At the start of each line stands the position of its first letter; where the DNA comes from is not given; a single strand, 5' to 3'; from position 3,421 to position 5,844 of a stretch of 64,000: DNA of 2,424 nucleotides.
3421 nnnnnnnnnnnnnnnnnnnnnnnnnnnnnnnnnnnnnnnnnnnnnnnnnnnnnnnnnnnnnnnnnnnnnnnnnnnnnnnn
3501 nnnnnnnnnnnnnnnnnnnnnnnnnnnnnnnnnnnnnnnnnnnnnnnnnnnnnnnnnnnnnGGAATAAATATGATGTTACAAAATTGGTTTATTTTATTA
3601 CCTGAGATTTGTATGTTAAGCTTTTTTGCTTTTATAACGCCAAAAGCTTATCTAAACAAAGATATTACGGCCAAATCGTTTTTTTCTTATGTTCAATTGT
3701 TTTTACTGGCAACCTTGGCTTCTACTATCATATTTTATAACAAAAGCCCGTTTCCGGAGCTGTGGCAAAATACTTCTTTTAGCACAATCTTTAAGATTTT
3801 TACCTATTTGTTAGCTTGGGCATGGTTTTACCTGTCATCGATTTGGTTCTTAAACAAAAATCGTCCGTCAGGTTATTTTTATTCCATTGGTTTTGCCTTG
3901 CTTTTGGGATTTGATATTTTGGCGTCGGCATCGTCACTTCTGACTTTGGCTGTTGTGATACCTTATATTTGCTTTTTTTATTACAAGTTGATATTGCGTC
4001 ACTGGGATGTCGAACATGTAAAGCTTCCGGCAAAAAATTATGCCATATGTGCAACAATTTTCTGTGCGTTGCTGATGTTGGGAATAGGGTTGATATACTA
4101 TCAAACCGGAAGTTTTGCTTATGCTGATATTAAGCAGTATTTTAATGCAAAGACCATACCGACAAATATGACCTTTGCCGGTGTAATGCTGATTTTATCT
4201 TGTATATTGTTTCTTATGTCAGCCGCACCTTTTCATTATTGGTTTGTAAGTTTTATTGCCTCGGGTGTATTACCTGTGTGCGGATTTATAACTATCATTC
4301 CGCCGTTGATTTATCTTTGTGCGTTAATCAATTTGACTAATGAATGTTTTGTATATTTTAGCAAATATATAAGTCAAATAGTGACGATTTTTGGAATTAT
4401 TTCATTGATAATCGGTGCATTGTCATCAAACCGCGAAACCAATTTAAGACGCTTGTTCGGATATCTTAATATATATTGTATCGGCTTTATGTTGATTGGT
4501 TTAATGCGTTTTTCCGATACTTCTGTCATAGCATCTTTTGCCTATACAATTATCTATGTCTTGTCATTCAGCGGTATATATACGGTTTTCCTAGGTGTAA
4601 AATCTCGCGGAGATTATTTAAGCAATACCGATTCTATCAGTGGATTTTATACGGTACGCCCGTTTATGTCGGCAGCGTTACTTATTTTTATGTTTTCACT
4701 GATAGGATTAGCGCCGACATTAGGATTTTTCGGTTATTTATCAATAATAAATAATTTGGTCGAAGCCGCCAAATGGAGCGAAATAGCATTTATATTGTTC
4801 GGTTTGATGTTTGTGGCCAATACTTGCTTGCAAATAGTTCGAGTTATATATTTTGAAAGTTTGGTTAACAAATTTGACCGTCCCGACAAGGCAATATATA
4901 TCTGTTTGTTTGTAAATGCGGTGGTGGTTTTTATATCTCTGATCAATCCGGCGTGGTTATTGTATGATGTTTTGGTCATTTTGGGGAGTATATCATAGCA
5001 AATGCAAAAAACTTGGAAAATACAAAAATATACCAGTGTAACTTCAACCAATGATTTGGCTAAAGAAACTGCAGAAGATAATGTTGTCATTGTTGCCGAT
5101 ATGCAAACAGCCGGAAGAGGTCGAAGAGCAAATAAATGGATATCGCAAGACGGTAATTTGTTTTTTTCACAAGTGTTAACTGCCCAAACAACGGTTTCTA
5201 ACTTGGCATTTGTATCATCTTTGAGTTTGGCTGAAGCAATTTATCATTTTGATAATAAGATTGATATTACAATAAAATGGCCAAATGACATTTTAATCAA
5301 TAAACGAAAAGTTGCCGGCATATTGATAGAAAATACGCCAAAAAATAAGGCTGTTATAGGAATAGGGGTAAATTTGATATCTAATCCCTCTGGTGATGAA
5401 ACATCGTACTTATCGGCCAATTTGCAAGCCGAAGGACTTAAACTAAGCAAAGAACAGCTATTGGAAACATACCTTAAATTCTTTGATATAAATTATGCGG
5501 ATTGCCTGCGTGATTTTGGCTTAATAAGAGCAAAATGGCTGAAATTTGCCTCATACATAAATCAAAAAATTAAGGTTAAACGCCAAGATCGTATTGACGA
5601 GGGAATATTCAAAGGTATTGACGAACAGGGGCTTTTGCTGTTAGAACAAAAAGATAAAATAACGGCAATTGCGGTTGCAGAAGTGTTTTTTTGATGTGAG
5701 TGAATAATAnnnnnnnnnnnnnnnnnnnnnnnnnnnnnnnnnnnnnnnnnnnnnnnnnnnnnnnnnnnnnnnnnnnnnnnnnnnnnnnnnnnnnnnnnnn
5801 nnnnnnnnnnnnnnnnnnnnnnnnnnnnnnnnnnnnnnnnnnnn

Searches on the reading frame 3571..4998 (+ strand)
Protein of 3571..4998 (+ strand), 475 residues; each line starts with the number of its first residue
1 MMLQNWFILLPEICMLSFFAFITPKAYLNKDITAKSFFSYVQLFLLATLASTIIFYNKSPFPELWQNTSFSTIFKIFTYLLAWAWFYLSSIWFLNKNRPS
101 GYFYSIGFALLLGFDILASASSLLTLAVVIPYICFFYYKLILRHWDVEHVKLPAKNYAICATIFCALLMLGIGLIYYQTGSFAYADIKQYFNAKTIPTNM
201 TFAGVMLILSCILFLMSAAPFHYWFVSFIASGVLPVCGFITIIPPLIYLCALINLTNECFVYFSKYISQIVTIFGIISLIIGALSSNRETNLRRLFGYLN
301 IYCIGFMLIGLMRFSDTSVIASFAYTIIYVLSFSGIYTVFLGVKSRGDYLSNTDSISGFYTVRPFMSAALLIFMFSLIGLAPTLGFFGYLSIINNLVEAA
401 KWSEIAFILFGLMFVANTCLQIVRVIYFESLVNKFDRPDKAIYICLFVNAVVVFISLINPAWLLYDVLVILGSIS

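Call 66: search_protein_families(library=pfam, proteins=[window:3571-4998:+])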
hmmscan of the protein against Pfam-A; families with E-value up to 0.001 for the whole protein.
window:3571-4998:+ (475 aa): 1 family
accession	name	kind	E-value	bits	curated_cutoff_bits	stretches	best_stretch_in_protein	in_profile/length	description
PF00361.26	Proton_antipo_M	-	7.1e-29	101.4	21.5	1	145-411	25-290/294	NADH:quinone oxidoreductase/Mrp antiporter, TM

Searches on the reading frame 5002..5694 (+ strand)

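Call 66: search_protein_families(library=pfam, proteins=[window:5002-5694:+])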
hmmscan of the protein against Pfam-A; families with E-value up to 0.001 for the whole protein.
window:5002-5694:+ (230 aa): 2 families
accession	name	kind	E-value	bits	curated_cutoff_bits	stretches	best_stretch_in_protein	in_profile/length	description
PF03099.24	BPL_LplA_LipB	-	6.3e-21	75.1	21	1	11-124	8-133/133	Biotin/lipoate A/B protein ligase family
PF02237.23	BPL_C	-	5.6e-09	36.2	21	1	185-230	1-47/48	Biotin protein ligase C terminal domain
